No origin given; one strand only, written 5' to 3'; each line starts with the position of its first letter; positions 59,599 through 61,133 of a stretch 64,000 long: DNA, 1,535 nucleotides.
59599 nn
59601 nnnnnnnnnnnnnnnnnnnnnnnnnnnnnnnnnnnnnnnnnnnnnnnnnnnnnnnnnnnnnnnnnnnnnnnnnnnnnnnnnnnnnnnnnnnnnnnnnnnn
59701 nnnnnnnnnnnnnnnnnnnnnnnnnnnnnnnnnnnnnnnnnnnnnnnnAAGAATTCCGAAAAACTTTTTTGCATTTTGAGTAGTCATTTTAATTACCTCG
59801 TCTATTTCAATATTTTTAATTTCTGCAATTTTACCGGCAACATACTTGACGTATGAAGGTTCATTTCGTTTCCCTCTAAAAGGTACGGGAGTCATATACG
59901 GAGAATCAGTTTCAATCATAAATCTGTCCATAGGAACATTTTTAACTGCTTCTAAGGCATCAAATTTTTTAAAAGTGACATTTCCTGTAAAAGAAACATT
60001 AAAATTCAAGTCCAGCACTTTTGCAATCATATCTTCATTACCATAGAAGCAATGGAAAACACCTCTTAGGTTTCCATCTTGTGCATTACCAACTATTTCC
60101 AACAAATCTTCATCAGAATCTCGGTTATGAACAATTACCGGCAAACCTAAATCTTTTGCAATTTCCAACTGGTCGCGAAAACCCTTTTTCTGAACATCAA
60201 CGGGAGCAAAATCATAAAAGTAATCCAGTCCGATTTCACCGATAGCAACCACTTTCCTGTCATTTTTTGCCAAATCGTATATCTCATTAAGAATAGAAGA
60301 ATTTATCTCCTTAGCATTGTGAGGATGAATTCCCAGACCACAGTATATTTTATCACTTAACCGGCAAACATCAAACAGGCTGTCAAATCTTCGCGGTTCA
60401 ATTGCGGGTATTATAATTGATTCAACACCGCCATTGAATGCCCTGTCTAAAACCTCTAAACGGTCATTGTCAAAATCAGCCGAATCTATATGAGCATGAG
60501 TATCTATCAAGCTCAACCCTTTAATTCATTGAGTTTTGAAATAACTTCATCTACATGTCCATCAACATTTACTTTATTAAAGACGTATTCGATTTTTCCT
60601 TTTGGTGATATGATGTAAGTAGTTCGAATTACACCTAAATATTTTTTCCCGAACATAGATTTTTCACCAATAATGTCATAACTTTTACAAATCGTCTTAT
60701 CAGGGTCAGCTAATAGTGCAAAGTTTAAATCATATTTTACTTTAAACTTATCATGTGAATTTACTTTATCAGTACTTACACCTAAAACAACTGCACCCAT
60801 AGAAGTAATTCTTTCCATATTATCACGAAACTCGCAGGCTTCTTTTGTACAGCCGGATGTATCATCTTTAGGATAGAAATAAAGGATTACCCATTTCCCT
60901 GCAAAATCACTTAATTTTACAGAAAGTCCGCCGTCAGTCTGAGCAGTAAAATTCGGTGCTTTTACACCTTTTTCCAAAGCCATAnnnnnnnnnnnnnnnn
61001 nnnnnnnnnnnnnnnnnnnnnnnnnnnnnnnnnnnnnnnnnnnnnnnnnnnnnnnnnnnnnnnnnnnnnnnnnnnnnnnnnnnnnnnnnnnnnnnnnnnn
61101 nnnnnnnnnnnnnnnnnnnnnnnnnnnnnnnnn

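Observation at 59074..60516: TatD hydrolase with no stop codon, fused in-frame to a signal-peptide-bearing beta-barrel-like domain (candidate internal start at ~59788)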

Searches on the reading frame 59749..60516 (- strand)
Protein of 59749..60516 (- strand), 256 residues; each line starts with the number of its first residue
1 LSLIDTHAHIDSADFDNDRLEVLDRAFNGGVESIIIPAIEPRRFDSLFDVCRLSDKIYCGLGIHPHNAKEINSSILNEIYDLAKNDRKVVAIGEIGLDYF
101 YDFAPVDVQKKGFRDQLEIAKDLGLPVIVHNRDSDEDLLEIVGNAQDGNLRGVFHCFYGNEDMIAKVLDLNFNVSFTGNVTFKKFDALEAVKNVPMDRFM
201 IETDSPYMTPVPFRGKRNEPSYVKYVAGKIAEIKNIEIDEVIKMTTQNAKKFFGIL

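Call 36: find_homologous_proteins(query=window:59749-60516:-, max_evalue=1e-40)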
Query window:59749-60516:- (256 aa): 7235 proteins with E <= 1e-40 among 8000 candidates; the best 120 are listed.
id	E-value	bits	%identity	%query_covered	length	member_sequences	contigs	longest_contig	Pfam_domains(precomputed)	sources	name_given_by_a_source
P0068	3.6e-94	333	60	97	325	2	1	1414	PF01026.28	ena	-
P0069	9.9e-93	328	59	99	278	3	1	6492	PF01026.28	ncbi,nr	ncbi:MAG: TatD family hydrolase, partial [Bacteroidetes bacterium]|nr:TatD family hydrolase [Bactero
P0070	1.4e-89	318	57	99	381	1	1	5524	PF01026.28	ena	-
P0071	2.8e-88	314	55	99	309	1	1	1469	PF01026.28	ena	-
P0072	5.3e-88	313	55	99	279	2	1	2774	PF01026.28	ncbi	ncbi:MAG: TatD family hydrolase [Bacteroidota bacterium]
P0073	1.5e-87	311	54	98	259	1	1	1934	PF01026.28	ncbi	ncbi:MAG: TatD family hydrolase [Ignavibacteria bacterium]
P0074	2.3e-87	311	54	99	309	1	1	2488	PF01026.28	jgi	-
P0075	1.3e-86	308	53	99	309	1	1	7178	PF01026.28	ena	-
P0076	3.3e-85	303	54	97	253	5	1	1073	PF01026.28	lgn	-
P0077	3.3e-84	300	53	99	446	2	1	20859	PF01026.28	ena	-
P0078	3.8e-84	300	57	99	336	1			PF01026.28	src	-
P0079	1.7e-80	288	53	98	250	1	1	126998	PF01026.28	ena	-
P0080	4.1e-80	287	59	83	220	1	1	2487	PF01026.28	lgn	-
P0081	2.8e-77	277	51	99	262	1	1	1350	PF01026.28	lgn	-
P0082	3.9e-77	277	51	99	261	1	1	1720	PF01026.28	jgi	jgi:TatD DNase family protein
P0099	2.5e-71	258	48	99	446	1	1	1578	PF01026.28,PF04055.28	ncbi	ncbi:MAG: YchF/TatD family DNA exonuclease, partial [Ignavibacteriales bacterium]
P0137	7.5e-68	247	45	98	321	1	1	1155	PF01026.28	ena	-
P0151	1.9e-67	245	45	98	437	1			PF01026.28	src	-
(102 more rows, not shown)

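Call 40: find_encoding_contigs(protein=P0079, flank=3000, max_places=2)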
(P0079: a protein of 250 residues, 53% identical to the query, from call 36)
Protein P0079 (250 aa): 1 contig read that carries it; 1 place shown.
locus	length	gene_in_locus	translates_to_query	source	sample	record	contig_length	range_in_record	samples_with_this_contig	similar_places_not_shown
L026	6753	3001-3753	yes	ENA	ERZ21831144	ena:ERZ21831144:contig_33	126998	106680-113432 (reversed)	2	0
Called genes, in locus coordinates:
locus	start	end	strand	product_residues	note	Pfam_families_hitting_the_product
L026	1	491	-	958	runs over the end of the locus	PF00082:Peptidase_S8, PF18962:Por_Secre_tail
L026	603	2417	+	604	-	PF05496:RuvB_N (weak), PF13177:DNA_pol3_delta2, PF13604:AAA_30 (faint), PF00004:AAA, PF07728:AAA_5 (weak), PF13401:AAA_22 (faint), PF22608:DNAX_ATPase_lid, PF12169:DNA_pol3_gamma3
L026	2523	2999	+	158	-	PF00578:AhpC-TSA, PF08534:Redoxin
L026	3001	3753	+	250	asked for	PF01026:TatD_DNase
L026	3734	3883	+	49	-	-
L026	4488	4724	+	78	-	PF14681:UPRTase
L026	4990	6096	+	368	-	PF13439:Glyco_transf_4 (faint), PF00534:Glycos_transf_1, PF13692:Glyco_trans_1_4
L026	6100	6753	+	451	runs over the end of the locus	PF27533:CapK_C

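Call 41: find_encoding_contigs(protein=P0075, flank=3000, max_places=2)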
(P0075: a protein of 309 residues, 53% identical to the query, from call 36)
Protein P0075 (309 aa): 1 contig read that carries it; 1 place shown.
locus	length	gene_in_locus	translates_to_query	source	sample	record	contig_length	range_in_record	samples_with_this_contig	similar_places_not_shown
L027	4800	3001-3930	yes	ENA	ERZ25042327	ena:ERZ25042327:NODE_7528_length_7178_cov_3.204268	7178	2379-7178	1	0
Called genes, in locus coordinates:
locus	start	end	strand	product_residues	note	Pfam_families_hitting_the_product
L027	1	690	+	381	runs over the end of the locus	PF02670:DXP_reductoisom, PF08436:DXP_redisom_C, PF13288:DXPR_C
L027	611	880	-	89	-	-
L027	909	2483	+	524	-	PF00072:Response_reg, PF08665:PglZ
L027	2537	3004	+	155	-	PF02367:TsaE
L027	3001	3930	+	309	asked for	PF01026:TatD_DNase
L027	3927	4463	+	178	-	-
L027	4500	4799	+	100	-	?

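Call 46: find_encoding_contigs(protein=P0074, flank=1500, max_places=2)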
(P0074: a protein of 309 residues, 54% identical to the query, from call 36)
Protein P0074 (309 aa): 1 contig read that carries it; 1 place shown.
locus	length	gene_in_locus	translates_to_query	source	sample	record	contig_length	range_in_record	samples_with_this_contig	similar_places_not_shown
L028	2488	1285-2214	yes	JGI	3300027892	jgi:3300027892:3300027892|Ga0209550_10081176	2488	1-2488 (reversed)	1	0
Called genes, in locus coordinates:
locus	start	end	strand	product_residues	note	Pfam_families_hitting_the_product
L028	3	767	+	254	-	?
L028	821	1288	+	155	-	PF02367:TsaE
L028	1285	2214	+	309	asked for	PF01026:TatD_DNase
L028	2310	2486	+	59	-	?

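Call 62: search_protein_families(library=pfam, proteins=[P0151, P0137, P0078, P0099], max_evalue=0.01)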
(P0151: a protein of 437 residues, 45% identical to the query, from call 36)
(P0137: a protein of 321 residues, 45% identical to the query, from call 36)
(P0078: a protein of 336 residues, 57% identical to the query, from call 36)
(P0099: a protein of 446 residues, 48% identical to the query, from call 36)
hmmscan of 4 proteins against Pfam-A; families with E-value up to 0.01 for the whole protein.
P0151 (437 aa): 2 families
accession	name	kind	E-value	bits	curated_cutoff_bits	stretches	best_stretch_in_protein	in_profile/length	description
PF01026.27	TatD_DNase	-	1.7e-78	264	27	1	2-255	1-252/253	TatD related DNase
PF22785.1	Tc-R-P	-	0.0096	16.9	27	0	102-136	59-93/106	Polymorphic toxin system, DSP-PTPase phosphatase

P0137 (321 aa): 1 family
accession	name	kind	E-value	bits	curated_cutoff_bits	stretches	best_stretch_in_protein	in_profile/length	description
PF01026.27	TatD_DNase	-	2.7e-79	266.6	27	1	2-255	1-253/253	TatD related DNase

P0078 (336 aa): 1 family
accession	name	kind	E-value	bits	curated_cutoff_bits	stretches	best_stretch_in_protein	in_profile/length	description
PF01026.27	TatD_DNase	-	1.7e-85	286.9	27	1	2-252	1-252/253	TatD related DNase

P0099 (446 aa): 3 families
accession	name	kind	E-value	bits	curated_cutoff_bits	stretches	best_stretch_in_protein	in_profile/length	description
PF01026.27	TatD_DNase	-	7.7e-88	294.6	27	1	3-253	1-253/253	TatD related DNase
PF04055.27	Radical_SAM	-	6e-17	62.8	29.5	1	272-425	1-150/166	Radical SAM superfamily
PF00107.32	ADH_zinc_N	-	0.0037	17.6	31.8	0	13-69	41-96/129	Zinc-binding dehydrogenase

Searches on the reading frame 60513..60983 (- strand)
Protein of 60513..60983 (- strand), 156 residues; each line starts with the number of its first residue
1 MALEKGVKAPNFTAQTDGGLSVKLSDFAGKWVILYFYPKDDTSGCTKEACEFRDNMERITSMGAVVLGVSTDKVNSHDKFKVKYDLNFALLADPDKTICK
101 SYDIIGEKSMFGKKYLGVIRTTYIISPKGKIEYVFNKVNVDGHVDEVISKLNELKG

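Call 76: search_protein_families(library=pfam, proteins=[window:60513-60983:-], max_evalue=0.001)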
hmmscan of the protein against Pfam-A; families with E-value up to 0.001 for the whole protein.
window:60513-60983:- (156 aa): 2 families
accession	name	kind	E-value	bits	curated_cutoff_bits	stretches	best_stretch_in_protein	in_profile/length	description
PF00578.27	AhpC-TSA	-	8.1e-40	136.1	26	1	6-133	2-123/124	AhpC/TSA family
PF08534.16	Redoxin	-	2.1e-18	67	26.6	1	5-141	2-138/148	Redoxin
